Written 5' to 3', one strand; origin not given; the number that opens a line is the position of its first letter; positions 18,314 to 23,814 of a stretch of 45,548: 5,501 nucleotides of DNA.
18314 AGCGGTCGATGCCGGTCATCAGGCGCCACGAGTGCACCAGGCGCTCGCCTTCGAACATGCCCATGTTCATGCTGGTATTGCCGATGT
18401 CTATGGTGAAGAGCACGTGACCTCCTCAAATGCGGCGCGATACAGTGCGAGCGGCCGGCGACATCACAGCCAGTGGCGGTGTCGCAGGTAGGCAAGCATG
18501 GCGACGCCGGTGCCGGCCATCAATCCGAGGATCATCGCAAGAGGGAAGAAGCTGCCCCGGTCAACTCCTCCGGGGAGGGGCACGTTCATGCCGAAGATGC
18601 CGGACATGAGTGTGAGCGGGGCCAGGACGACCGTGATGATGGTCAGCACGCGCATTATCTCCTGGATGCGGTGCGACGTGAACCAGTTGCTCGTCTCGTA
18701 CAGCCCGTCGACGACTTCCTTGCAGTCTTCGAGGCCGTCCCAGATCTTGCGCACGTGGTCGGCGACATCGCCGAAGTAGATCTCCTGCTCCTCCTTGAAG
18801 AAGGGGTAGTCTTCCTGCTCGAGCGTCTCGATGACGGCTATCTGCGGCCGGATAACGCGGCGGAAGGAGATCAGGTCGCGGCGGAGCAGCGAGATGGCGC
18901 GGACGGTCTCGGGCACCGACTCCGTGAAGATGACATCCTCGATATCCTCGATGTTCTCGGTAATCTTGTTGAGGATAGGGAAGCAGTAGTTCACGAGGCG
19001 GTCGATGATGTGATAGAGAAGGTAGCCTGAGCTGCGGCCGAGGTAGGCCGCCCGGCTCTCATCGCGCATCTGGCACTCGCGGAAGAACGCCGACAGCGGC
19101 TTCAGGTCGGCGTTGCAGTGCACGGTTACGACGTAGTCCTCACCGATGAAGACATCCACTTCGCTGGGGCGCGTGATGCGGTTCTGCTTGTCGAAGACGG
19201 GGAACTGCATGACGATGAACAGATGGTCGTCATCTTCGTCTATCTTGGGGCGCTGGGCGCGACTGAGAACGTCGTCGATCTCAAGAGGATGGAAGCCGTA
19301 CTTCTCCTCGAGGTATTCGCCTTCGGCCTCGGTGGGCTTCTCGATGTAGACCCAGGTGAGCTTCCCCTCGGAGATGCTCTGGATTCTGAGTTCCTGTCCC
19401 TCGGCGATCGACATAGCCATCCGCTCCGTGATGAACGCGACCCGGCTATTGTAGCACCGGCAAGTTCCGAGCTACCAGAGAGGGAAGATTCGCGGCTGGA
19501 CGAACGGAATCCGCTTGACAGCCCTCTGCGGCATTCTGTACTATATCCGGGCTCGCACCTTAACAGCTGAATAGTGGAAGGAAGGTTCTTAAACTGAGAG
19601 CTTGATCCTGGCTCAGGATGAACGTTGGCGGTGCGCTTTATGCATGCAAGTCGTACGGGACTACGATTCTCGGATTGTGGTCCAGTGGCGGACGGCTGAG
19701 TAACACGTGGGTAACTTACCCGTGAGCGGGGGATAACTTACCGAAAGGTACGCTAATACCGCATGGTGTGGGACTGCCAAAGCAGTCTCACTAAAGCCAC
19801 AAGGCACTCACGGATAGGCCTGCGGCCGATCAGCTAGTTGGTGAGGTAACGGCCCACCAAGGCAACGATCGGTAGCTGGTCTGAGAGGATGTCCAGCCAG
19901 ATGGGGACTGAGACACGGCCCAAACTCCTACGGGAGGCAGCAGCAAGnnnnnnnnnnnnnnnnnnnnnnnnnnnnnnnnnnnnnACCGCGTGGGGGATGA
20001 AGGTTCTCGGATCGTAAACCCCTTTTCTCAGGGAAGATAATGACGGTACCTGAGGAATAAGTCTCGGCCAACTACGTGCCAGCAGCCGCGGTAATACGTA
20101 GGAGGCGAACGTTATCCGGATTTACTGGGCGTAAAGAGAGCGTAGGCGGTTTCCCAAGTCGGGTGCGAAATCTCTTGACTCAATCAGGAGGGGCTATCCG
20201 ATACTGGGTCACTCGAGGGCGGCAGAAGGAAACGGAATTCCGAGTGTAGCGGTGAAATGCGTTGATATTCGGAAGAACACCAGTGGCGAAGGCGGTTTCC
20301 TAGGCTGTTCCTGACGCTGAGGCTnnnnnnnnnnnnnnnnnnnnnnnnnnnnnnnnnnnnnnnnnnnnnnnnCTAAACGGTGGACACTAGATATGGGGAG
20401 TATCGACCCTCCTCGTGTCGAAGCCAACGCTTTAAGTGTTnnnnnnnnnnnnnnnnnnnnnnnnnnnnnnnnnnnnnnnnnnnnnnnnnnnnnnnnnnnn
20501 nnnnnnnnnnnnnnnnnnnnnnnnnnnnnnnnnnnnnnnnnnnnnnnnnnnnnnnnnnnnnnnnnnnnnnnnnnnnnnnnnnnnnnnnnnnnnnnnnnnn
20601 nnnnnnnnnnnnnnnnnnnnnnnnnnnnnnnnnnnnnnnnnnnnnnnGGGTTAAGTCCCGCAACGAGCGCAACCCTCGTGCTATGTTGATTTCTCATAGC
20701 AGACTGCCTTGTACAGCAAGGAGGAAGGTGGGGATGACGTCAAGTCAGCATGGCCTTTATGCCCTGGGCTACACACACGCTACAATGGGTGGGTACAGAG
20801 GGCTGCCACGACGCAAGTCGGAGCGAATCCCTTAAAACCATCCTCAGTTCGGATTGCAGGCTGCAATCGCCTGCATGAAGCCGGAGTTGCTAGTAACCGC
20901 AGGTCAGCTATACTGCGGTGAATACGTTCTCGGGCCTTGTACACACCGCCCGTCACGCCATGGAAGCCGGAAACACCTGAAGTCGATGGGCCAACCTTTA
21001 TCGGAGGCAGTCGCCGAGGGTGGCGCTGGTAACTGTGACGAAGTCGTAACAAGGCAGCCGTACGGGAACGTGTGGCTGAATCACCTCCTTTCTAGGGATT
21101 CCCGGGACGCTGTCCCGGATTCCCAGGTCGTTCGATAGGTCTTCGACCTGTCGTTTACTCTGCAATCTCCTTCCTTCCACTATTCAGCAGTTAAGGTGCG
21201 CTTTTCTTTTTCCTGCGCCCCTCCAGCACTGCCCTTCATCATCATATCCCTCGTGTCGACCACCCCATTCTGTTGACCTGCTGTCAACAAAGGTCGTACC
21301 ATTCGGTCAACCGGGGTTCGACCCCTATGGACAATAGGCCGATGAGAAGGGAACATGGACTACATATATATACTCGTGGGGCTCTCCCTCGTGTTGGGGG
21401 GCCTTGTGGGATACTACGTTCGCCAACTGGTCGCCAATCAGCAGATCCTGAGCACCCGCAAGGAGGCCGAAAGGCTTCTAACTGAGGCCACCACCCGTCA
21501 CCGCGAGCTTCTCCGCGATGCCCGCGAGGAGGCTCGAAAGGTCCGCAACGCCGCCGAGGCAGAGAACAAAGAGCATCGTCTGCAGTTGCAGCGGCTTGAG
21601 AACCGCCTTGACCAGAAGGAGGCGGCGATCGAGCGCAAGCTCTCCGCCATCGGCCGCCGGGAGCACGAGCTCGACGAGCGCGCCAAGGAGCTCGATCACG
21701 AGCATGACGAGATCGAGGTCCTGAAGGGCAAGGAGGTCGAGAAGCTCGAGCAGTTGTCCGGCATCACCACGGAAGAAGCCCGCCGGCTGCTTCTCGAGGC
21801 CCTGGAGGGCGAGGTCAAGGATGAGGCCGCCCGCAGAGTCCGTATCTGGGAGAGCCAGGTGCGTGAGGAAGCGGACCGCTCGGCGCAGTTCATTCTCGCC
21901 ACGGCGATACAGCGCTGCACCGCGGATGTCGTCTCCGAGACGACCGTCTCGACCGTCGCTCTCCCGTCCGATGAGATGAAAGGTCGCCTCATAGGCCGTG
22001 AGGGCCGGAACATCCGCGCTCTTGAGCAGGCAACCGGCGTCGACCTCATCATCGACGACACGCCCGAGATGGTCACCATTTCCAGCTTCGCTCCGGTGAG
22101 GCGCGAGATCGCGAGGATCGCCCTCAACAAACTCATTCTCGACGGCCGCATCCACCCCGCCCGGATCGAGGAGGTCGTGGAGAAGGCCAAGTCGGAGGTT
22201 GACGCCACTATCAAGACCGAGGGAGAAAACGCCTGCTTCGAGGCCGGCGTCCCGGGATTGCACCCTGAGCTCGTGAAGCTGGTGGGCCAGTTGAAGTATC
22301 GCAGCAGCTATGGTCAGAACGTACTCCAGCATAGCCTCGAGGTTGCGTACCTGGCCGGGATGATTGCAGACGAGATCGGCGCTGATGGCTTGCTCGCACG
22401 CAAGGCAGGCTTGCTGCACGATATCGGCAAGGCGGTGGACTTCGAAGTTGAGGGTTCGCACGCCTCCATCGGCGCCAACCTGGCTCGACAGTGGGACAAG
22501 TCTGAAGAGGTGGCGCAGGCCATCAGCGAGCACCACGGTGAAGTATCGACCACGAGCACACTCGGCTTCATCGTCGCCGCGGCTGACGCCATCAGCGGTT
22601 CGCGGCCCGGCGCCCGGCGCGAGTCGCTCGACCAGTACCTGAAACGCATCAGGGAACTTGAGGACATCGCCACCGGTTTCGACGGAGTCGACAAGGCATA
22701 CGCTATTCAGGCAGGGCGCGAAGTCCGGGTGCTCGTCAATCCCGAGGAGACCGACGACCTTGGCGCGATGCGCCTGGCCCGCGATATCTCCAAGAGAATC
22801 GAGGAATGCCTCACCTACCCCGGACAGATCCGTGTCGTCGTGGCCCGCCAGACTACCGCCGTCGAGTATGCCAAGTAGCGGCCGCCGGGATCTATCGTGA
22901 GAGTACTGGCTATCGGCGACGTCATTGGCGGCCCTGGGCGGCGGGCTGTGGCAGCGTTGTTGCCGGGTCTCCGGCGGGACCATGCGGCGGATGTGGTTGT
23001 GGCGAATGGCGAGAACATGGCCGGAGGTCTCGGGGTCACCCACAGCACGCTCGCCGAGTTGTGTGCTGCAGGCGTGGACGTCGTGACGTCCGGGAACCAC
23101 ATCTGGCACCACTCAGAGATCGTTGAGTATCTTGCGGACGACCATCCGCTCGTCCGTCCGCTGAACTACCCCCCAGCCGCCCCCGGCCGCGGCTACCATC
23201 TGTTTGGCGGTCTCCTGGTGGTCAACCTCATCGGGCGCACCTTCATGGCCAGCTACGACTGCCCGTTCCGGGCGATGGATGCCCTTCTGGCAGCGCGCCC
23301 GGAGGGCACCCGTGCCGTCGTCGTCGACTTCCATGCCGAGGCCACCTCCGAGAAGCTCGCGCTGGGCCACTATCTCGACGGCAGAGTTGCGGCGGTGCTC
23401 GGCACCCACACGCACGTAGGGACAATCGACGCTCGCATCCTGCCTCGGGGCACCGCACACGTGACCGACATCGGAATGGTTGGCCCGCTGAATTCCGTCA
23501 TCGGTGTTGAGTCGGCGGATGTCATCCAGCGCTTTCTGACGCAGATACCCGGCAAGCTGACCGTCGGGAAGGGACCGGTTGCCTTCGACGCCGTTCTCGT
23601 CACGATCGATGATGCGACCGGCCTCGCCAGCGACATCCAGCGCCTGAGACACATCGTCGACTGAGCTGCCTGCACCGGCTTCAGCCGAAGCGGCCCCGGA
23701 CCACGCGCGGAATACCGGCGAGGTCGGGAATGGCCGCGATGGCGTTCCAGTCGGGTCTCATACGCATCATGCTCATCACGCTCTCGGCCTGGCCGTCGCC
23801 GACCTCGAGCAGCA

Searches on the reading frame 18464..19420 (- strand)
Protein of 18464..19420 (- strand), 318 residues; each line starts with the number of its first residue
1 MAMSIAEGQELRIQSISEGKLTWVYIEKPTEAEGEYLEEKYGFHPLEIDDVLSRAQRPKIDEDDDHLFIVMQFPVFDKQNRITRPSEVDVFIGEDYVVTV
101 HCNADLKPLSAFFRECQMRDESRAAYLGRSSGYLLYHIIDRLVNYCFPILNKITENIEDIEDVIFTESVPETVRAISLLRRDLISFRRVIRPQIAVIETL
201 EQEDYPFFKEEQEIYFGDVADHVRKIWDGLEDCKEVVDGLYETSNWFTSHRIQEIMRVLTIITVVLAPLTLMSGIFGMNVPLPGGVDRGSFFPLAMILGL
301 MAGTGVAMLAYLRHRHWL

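Call 19: search_protein_families(library=pfam, proteins=[window:18464-19420:-], max_evalue=0.0001)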
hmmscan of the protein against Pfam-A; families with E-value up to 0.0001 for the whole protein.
window:18464-19420:- (318 aa): 1 family
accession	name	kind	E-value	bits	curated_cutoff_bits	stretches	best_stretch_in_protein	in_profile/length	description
PF01544.23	CorA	-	2.7e-62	211.2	27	1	19-313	2-291/292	CorA-like Mg2+ transporter protein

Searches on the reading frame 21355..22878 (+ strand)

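Call 19: search_protein_families(library=pfam, proteins=[window:21355-22878:+], max_evalue=0.0001)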
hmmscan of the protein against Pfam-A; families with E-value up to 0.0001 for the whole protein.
window:21355-22878:+ (507 aa): 4 families
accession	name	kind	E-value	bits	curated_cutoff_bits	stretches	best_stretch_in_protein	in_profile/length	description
PF12072.13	RNase_Y_N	-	1.7e-42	145.6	32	1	5-191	3-200/201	RNase Y N-terminal region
PF01966.28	HD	-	1.1e-21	77.7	22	1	323-414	1-114/116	HD domain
PF08668.18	HDOD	-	3.8e-08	33.5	22.9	0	322-361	94-134/196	HDOD domain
PF00013.35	KH_1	-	8.5e-08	32.3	21.5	1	201-255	4-62/66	KH domain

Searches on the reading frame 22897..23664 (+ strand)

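Call 19: search_protein_families(library=pfam, proteins=[window:22897-23664:+], max_evalue=0.0001)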
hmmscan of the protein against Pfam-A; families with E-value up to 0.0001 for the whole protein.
window:22897-23664:+ (255 aa): 2 families
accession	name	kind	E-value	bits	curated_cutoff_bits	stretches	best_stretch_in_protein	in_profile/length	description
PF13277.11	YmdB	-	1.4e-95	319.8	27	1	4-250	1-253/253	YmdB-like protein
PF00149.33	Metallophos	-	5.6e-11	43.7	21.5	1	1-174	1-190/191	Calcineurin-like phosphoesterase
